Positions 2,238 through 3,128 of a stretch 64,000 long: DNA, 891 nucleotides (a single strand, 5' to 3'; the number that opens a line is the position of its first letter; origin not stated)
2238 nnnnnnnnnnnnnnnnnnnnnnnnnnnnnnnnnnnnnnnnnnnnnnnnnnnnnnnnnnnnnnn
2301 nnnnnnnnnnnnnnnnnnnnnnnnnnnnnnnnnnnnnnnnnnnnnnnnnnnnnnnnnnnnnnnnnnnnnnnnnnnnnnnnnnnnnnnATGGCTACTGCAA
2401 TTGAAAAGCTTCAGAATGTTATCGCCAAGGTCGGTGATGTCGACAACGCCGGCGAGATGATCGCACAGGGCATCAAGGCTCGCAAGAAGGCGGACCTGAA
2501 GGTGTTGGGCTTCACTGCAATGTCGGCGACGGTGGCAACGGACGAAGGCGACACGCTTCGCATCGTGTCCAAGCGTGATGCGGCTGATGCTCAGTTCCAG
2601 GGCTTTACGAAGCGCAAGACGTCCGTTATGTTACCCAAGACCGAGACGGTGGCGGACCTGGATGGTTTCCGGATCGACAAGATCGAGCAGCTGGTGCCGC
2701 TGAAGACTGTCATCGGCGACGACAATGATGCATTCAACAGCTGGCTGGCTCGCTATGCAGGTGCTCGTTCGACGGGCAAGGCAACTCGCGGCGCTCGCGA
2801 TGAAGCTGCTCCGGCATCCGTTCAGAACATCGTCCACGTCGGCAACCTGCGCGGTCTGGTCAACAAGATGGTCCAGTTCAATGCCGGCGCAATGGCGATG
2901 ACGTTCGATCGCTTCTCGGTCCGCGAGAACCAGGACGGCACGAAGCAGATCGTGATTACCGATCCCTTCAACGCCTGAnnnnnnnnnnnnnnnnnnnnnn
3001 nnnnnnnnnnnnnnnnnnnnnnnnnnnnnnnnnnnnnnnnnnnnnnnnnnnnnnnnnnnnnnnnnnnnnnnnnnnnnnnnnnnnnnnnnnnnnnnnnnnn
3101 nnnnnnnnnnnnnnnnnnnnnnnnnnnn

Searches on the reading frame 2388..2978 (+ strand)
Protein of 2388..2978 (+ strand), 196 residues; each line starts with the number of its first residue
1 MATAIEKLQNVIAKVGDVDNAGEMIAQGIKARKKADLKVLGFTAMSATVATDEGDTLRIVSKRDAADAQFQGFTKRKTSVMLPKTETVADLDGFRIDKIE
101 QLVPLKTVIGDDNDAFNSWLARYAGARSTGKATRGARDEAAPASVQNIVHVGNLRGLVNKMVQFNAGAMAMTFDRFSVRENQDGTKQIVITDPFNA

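Call 78: find_encoding_contigs(protein=window:2388-2978:+, flank=10000, max_places=2)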
Protein window:2388-2978:+ (196 aa): 4 contigs read that carry it; 2 places shown.
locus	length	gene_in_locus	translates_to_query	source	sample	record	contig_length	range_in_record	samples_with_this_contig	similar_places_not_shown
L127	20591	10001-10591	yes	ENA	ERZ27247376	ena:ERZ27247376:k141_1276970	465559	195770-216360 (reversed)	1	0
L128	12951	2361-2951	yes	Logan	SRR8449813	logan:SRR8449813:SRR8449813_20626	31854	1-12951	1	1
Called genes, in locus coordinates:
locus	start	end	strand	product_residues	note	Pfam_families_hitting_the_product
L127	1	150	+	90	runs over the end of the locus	-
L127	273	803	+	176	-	PF10263:SprT-like (weak)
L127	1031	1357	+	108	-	-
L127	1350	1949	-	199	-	PF07486:Hydrolase_2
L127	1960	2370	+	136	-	-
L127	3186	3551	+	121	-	-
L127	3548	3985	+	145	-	-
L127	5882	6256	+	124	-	-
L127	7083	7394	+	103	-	-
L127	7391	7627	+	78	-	-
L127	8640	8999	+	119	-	-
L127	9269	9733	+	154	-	-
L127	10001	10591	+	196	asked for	-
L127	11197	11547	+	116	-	-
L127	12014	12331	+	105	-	-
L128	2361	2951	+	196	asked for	-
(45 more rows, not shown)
